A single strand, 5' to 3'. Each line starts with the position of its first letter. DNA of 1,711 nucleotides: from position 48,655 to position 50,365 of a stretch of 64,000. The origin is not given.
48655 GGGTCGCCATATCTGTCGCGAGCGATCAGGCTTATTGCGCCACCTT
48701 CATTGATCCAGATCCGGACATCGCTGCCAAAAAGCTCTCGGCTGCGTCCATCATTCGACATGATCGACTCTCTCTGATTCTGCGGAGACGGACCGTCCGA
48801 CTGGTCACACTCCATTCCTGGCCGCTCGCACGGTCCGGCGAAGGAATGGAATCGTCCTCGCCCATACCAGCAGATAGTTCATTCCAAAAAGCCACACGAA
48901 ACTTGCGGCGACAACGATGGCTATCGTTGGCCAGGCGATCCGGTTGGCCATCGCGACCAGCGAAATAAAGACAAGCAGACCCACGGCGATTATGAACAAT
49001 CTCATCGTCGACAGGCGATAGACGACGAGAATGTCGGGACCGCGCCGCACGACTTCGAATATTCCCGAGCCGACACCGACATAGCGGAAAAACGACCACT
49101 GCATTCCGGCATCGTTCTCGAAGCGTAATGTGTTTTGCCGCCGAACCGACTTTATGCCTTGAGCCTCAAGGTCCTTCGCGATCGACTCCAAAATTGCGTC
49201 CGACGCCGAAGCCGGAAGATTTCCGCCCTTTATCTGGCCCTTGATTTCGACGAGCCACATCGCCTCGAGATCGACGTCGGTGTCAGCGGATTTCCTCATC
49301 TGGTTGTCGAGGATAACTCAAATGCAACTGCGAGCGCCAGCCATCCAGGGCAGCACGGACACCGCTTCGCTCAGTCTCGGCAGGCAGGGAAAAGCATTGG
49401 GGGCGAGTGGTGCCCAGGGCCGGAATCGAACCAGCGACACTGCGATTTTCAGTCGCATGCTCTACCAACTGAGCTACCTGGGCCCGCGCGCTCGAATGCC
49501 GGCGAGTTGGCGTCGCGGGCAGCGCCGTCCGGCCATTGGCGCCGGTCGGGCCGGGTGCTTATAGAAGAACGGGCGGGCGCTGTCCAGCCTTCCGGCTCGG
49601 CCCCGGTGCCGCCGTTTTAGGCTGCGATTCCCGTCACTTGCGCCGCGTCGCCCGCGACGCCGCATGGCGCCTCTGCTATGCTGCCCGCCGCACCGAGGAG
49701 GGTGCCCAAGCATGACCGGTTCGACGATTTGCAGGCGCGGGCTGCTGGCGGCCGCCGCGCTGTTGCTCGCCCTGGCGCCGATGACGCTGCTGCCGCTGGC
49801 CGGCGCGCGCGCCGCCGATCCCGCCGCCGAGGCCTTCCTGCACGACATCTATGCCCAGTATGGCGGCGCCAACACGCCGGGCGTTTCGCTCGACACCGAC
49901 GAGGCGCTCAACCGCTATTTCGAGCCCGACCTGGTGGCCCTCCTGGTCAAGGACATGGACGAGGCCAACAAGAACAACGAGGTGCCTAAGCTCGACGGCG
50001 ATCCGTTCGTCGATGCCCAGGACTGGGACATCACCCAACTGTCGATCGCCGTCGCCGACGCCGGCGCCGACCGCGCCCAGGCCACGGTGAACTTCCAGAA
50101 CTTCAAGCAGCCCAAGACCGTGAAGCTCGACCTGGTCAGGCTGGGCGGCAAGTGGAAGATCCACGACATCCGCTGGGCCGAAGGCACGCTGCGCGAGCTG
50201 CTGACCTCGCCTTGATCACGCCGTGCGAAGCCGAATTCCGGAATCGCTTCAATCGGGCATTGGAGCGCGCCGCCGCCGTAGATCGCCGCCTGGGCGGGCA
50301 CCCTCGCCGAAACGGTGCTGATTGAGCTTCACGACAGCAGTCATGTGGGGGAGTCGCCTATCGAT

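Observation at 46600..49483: Lower-GC islet of six small orphan genes abutting the 3' end of tRNA-Phe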

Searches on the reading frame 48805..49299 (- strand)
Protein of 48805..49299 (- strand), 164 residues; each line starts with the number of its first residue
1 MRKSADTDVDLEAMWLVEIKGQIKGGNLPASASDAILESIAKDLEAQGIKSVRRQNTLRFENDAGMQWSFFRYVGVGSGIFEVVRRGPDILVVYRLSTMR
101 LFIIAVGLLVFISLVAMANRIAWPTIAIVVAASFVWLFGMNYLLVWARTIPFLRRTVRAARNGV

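Call 4: search_protein_families(library=pfam, proteins=[window:48805-49299:-], max_evalue=1)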
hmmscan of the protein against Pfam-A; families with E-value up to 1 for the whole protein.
window:48805-49299:- (164 aa): 0 families

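Call 5: search_protein_families(library=padloc, proteins=[window:48805-49299:-], max_evalue=1)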
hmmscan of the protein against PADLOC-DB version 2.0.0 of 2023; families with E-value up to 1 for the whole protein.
window:48805-49299:- (164 aa): 0 families

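Call 9: search_protein_families(library=ncbifam, proteins=[window:48805-49299:-], max_evalue=1)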
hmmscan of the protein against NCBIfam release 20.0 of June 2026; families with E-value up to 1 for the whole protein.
window:48805-49299:- (164 aa): 0 families

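Call 10: search_protein_families(library=phrogs, proteins=[window:48805-49299:-], max_evalue=1)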
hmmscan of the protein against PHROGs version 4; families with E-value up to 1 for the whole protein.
window:48805-49299:- (164 aa): 1 family
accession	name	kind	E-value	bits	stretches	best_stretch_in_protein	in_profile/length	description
phrog_5654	-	unknown function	0.095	13.8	1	102-145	17-62/70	-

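Call 27: find_homologous_proteins(query=window:48805-49299:-, max_evalue=0.001)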
Query window:48805-49299:- (164 aa): 2 proteins with E <= 0.001 among 71 candidates.
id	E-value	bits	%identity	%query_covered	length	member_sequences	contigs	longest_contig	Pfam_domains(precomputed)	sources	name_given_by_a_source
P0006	1.2e-99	348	100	100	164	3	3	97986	-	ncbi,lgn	-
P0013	6.8e-55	203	68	88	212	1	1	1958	-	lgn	-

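Call 30: find_encoding_contigs(protein=P0013, flank=10000, max_places=6)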
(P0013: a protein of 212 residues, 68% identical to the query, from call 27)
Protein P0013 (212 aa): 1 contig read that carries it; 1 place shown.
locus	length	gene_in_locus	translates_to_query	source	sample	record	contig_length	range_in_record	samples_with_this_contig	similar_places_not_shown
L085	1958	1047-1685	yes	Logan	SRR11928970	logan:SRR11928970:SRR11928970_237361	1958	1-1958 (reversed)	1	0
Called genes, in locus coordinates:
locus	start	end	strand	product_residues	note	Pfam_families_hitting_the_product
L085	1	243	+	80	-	?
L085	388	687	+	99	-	-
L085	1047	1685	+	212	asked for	-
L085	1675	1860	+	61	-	-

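Call 56: search_protein_families(library=pfam, proteins=[L085:46-243:+, L085:388-687:+], max_evalue=0.1)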
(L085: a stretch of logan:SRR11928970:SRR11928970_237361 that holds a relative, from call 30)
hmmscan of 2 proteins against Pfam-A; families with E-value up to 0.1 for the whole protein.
L085:46-243:+ (65 aa): 0 families

L085:388-687:+ (99 aa): 0 families

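Call 71: search_protein_families(library=pfam, proteins=[P0109, P0020, P0032, P0062, P0023, P0056, P0089], max_evalue=0.01)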
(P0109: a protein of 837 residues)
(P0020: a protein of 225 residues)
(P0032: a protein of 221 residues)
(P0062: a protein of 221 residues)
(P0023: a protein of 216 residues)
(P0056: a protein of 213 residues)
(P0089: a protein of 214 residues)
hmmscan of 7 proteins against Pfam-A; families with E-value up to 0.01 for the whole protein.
P0109 (837 aa): 0 families

P0020 (225 aa): 0 families

P0032 (221 aa): 0 families

P0062 (221 aa): 0 families

P0023 (216 aa): 0 families

P0056 (213 aa): 0 families

P0089 (214 aa): 0 families

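Call 77: search_protein_families(library=pfam, proteins=[L106:3739-5223:+, L099:2-1423:+, L095:1-891:+, L095:888-1307:+, L093:1-507:+, L100:1209-3473:+, L101:563-1345:+, L103:617-1201:+, L104:1-294:+, L105:218-829:+], max_evalue=0.01)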
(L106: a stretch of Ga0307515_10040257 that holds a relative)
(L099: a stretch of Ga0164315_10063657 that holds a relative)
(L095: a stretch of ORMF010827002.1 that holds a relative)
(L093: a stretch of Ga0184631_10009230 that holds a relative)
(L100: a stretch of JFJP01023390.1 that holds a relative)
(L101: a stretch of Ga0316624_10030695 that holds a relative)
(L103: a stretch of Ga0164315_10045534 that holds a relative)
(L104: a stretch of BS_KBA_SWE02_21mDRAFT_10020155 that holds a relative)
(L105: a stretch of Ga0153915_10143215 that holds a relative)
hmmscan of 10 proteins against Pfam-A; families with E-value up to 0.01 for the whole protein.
L106:3739-5223:+ (494 aa): 9 families
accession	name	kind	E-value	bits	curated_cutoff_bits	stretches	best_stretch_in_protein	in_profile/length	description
PF01266.30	DAO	-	1.3e-54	186.6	27.9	1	113-465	2-353/353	FAD dependent oxidoreductase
PF07992.20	Pyr_redox_2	-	1e-05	25.6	26.1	1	112-147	144-178/291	Pyridine nucleotide-disulphide oxidoreductase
PF04820.20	Trp_halogenase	-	4.4e-05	23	21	0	261-327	156-223/458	Tryptophan halogenase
PF13450.12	NAD_binding_8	-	7.8e-05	23.3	21.9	1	115-145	1-30/68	NAD(P)-binding Rossmann-like domain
PF00070.33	Pyr_redox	-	0.00048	21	22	1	112-145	1-33/82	Pyridine nucleotide-disulphide oxidoreductase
PF02737.24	3HCDH_N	-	0.00071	20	22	1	112-154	1-42/180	3-hydroxyacyl-CoA dehydrogenase, NAD binding domain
PF02558.23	ApbA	-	0.00097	19.2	22.2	1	113-168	1-56/150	Ketopantoate reductase PanE/ApbA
PF01262.27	AlaDh_PNT_C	-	0.002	18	23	1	111-167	29-85/214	Alanine dehydrogenase/PNT, C-terminal domain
PF13454.12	NAD_binding_9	-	0.0084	16.5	21.8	0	266-316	104-153/155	FAD-NAD(P)-binding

L099:2-1423:+ (473 aa): 3 families
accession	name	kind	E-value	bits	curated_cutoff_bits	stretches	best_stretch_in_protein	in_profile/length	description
PF13229.12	Beta_helix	-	7.4e-20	71.6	25.9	2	250-367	21-139/158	Right handed beta helix region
PF05048.19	NosD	-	5.1e-14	52.7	23.6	1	248-369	30-150/212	Periplasmic copper-binding protein (NosD)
PF07602.17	DUF1565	-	4e-06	26.8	20.3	1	276-382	122-216/257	Protein of unknown function (DUF1565)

L095:1-891:+ (296 aa): 1 family
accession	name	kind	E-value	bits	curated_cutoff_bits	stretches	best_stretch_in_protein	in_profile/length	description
PF05593.20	RHS_repeat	-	3.1e-08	34.2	22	0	77-104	2-28/38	RHS Repeat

L095:888-1307:+ (139 aa): 0 families

L093:1-507:+ (168 aa): 0 families

L100:1209-3473:+ (754 aa): 6 families
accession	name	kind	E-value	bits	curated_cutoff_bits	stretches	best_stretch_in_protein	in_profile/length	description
PF20720.3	nSTAND3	-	2.5e-06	27.7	27.2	1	451-485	16-51/155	Novel STAND NTPase 3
PF13245.12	AAA_19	-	0.00013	22.6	25.1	0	450-475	9-34/134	AAA domain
PF13401.12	AAA_22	-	0.00083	20.1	27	1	451-486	4-42/130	AAA domain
PF00004.35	AAA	-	0.0032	18.3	21.2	0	456-477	2-23/131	ATPase family associated with various cellular activities (AAA)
PF13191.12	AAA_16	-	0.0063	17.5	32.6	0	450-477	22-49/167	AAA ATPase domain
PF24883.2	NPHP3_N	-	0.009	16.7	24.8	0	447-474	15-44/164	Nephrocystin 3, N-terminal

L101:563-1345:+ (260 aa): 0 families

L103:617-1201:+ (194 aa): 0 families

L104:1-294:+ (97 aa): 1 family
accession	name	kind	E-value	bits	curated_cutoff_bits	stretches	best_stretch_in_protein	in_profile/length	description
PF05593.20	RHS_repeat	-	0.00038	21.2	22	0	16-42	1-32/38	RHS Repeat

L105:218-829:+ (203 aa): 0 families

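Call 84: find_related_loci(query=window:48805-49299:-, collection=viral_contigs, flank=6000)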
Query window:48805-49299:- (164 aa) in viral_contigs; peptide patterns used: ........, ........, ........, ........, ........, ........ (x = any residue, [..] = any of these).
9 stretches matched a pattern, but none encodes a relative of the query by tblastn (E <= 1e-3).

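Call 87: search_dna_similar(query=window:48805-49299:-, collection=plasmids, mode=protein, max_evalue=0.05, max_rows=10)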
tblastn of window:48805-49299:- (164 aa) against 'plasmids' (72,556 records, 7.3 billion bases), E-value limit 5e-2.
No match.

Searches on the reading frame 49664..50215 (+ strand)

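Call 56: search_protein_families(library=pfam, proteins=[window:49664-50215:+], max_evalue=0.1)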
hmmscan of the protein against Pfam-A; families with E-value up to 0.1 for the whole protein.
window:49664-50215:+ (183 aa): 1 family
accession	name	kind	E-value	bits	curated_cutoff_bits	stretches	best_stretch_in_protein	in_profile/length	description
PF12883.13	DUF3828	-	1.3e-15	58.2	26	1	56-171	3-122/125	Protein of unknown function (DUF3828)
